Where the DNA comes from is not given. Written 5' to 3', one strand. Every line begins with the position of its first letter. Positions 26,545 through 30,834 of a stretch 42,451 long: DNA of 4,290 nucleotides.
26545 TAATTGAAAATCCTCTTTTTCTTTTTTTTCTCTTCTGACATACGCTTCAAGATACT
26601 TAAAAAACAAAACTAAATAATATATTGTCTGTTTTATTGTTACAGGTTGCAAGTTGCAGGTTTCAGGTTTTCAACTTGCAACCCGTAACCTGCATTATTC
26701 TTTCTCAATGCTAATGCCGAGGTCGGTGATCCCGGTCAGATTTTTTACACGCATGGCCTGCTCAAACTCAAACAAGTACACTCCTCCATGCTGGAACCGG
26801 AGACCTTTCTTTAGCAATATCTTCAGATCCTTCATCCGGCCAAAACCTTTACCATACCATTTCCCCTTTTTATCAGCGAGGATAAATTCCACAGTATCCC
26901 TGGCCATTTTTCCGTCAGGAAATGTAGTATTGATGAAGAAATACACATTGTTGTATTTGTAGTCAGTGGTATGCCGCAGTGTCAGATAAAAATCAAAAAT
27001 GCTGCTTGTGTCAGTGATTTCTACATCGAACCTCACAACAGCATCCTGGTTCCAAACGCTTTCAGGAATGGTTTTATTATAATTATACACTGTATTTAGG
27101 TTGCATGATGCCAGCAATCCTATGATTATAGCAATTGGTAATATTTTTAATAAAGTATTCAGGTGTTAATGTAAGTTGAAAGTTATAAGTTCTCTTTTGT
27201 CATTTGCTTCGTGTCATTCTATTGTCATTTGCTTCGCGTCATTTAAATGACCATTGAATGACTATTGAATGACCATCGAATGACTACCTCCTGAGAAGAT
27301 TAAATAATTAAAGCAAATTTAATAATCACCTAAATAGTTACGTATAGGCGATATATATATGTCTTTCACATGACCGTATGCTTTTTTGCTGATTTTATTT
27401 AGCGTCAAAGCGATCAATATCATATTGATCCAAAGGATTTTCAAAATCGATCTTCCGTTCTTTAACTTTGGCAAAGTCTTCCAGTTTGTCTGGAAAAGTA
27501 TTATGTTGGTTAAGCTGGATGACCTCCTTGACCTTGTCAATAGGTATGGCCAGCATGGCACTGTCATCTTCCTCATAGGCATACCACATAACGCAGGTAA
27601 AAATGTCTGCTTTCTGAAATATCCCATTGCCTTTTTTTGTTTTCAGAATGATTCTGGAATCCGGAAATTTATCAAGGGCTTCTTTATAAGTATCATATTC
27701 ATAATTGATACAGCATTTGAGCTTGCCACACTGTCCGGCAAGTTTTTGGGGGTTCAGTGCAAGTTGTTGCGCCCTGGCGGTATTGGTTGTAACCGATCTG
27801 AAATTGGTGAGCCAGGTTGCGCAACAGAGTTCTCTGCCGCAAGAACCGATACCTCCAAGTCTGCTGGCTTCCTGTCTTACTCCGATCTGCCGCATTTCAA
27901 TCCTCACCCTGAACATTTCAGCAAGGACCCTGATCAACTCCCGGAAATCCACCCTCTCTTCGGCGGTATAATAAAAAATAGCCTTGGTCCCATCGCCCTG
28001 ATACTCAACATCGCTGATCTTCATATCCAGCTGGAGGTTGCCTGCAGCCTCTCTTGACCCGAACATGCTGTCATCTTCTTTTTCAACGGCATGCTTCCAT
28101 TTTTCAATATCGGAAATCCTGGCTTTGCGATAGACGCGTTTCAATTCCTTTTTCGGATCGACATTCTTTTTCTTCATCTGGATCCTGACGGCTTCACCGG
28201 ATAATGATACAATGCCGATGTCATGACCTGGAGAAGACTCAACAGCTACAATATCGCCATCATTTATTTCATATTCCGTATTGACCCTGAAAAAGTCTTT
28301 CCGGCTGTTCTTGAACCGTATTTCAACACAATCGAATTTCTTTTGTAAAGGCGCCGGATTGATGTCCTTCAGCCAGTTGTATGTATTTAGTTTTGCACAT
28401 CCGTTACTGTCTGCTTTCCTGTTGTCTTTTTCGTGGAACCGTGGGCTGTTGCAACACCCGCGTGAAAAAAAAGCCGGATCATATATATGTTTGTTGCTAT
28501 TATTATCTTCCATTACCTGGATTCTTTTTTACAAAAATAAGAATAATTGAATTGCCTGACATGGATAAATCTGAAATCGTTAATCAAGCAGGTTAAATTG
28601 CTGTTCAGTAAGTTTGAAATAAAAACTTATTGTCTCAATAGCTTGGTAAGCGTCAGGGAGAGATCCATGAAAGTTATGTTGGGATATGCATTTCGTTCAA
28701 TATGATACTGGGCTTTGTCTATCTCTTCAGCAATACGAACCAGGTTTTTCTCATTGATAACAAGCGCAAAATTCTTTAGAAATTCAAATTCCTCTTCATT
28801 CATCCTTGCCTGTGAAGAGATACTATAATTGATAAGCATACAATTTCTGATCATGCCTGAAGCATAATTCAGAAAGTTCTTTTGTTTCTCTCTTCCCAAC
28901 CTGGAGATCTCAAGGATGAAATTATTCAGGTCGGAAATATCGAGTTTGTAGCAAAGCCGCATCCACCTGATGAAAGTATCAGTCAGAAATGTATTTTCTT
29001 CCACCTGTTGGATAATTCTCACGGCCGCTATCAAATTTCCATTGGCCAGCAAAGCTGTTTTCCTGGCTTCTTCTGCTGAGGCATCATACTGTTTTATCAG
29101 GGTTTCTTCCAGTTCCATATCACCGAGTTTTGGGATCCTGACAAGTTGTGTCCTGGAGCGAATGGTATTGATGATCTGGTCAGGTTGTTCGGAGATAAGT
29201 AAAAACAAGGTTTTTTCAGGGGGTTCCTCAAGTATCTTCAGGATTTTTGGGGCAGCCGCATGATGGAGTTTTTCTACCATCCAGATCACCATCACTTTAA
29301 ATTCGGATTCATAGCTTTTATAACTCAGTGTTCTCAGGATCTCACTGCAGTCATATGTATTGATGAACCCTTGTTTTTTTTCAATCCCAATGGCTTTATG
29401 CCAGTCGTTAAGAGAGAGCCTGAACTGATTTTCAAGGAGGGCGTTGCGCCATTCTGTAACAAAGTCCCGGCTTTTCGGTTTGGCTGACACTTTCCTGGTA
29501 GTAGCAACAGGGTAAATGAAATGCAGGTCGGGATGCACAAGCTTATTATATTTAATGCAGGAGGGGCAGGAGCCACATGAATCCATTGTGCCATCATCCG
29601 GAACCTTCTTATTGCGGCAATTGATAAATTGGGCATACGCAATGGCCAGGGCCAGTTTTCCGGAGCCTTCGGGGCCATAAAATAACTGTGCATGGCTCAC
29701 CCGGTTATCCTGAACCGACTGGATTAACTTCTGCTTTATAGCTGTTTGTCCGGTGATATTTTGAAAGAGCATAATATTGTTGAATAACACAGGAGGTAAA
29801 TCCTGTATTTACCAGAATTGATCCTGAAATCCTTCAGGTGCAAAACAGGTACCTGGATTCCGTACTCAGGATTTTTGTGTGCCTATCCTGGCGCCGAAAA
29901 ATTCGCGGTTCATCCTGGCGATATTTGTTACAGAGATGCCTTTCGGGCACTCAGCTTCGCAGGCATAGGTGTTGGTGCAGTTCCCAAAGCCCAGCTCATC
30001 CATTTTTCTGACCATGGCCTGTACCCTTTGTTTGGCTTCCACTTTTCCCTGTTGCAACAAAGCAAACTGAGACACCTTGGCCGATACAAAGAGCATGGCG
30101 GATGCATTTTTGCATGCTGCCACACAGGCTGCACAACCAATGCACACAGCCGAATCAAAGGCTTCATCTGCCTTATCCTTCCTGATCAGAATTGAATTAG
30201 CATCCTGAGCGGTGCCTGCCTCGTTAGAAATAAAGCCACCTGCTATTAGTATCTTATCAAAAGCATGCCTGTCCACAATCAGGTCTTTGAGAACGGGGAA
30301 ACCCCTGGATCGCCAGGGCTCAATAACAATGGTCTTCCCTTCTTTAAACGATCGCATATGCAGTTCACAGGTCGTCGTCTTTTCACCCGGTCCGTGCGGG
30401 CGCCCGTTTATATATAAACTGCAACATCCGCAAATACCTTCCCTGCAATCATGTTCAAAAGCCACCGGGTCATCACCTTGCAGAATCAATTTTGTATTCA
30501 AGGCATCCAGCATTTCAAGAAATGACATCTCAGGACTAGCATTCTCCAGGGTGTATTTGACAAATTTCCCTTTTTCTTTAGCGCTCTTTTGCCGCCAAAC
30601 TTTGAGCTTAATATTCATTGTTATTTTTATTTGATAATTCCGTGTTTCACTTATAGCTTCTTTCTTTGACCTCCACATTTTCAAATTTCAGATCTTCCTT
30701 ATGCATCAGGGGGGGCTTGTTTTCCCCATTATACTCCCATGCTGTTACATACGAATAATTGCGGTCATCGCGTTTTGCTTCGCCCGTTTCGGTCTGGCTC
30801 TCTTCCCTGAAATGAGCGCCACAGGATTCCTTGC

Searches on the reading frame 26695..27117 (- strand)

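Call 58: search_protein_families(library=pfam, proteins=[window:26695-27117:-], max_evalue=0.00001)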
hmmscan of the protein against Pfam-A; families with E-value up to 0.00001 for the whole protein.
window:26695-27117:- (140 aa): 1 family
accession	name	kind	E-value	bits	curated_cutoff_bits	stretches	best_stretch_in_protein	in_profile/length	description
PF14109.11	GldH_lipo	-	6.9e-41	140.5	27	1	10-137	2-129/129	GldH lipoprotein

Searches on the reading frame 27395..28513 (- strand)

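Call 7: search_protein_families(library=pfam, proteins=[window:27395-28513:-])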
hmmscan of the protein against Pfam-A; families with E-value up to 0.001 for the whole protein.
window:27395-28513:- (372 aa): 1 family
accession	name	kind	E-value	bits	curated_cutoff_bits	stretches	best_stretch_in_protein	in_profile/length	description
PF04468.17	PSP1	-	1.3e-29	102.8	27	1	125-210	1-86/86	PSP1 C-terminal conserved region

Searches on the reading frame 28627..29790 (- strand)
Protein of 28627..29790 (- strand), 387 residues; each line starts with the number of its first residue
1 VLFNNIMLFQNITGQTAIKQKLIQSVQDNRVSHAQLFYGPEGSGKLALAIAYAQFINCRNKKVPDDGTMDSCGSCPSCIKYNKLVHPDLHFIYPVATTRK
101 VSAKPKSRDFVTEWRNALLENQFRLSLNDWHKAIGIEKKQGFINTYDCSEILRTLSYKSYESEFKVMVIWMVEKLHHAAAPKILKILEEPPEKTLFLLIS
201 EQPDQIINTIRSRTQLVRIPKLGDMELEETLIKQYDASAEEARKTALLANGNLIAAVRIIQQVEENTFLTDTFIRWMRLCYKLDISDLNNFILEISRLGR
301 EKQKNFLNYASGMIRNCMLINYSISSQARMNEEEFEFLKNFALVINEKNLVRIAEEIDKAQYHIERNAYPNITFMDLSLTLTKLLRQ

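Call 7: search_protein_families(library=pfam, proteins=[window:28627-29790:-])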
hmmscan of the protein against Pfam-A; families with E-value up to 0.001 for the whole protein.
window:28627-29790:- (387 aa): 1 family
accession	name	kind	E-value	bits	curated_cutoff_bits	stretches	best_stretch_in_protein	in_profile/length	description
PF13177.12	DNA_pol3_delta2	-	2.6e-41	141.8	27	1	15-222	2-160/161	DNA polymerase III, delta subunit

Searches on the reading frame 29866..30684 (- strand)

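Call 59: search_protein_families(library=pfam, proteins=[window:29866-30684:-], max_evalue=0.00001)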
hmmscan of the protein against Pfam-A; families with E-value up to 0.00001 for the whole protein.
window:29866-30684:- (272 aa): 3 families
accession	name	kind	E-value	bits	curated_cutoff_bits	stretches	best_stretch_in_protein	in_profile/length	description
PF13085.11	Fer2_3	-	8.4e-25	87.3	27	1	26-142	1-105/107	2Fe-2S iron-sulfur cluster binding domain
PF12838.12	Fer4_7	-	4e-07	30.9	27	1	181-250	2-52/52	4Fe-4S dicluster domain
PF13183.11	Fer4_8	-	5.8e-07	30.4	27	1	180-250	4-68/68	4Fe-4S dicluster domain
